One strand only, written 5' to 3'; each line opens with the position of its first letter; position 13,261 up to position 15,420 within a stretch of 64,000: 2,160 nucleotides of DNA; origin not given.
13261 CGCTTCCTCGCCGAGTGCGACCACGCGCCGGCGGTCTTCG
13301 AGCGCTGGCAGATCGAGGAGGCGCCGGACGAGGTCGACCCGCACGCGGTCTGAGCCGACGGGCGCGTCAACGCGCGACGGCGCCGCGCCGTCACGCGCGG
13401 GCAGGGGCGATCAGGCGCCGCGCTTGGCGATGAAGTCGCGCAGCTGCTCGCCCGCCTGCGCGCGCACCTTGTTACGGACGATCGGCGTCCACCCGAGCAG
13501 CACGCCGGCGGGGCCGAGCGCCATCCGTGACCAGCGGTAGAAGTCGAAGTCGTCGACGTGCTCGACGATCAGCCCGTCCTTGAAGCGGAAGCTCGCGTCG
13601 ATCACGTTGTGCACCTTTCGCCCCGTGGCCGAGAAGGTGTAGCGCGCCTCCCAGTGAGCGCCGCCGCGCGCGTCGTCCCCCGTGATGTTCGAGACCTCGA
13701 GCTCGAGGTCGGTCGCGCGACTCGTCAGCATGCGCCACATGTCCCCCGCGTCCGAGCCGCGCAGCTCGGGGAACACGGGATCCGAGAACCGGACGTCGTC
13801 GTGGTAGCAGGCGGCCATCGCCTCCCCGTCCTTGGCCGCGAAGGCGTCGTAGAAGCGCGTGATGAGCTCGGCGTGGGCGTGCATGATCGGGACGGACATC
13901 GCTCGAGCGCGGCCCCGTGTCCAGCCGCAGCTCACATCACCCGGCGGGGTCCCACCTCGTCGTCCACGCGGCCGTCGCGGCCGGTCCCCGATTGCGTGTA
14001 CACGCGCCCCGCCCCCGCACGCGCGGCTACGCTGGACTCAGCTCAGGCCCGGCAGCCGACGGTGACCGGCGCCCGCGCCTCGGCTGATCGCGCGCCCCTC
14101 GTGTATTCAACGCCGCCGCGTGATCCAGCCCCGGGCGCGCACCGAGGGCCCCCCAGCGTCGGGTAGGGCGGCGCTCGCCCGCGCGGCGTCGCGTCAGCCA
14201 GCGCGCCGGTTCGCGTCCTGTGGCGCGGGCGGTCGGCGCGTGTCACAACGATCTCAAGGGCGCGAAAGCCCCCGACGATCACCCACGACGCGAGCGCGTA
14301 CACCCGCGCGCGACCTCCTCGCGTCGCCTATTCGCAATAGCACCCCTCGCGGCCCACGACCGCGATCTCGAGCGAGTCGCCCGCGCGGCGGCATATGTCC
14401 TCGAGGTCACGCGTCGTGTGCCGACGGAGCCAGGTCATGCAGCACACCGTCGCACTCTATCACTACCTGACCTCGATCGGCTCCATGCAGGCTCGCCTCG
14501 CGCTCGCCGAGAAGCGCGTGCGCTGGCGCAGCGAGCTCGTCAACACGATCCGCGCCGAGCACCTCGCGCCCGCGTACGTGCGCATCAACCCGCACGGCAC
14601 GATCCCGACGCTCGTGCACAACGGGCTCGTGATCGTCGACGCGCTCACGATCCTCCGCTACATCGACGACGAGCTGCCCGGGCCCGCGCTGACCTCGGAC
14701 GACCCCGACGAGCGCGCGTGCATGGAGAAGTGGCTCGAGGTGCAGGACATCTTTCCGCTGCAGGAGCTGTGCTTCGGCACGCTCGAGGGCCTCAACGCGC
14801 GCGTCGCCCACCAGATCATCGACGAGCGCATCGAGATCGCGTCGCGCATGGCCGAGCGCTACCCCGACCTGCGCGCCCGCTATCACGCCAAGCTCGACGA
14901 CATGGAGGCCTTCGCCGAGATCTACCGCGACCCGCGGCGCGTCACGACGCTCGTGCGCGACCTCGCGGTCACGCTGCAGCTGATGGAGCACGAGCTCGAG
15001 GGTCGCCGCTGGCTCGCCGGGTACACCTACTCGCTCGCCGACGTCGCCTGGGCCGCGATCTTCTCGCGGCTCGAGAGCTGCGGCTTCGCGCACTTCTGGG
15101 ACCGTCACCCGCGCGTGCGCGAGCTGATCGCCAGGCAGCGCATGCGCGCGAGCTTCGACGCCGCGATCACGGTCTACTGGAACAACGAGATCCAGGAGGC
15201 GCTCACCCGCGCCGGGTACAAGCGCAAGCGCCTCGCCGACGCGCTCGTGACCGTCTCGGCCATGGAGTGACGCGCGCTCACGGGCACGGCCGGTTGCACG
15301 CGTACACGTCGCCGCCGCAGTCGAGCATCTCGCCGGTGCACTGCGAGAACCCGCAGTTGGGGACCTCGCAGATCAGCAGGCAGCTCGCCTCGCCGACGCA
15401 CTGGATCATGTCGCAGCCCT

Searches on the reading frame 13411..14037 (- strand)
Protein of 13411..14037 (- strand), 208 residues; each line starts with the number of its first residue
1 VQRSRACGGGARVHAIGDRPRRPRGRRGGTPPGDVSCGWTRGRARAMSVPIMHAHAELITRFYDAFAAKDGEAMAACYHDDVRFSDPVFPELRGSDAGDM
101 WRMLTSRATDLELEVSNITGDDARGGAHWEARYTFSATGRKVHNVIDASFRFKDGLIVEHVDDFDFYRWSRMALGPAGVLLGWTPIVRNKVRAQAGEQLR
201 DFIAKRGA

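Call 53: search_protein_families(library=pfam, proteins=[window:13411-14037:-], max_evalue=0.00001)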
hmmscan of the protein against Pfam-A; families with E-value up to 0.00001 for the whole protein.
window:13411-14037:- (208 aa): 1 family
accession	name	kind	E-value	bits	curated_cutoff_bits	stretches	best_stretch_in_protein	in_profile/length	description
PF12680.13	SnoaL_2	-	2.2e-20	73.6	27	1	59-160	1-102/102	SnoaL-like domain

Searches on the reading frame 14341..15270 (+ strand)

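Call 53: search_protein_families(library=pfam, proteins=[window:14341-15270:+], max_evalue=0.00001)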
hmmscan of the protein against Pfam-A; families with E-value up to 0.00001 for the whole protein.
window:14341-15270:+ (309 aa): 3 families
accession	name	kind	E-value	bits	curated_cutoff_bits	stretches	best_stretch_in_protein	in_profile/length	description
PF13417.12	GST_N_3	-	2.1e-12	47.7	22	1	39-115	1-74/75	Glutathione S-transferase, N-terminal domain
PF02798.26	GST_N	-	5e-12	46.4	20.9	1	36-109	2-75/76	Glutathione S-transferase, N-terminal domain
PF13409.12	GST_N_2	-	8.3e-12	46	25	1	48-110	5-69/70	Glutathione S-transferase, N-terminal domain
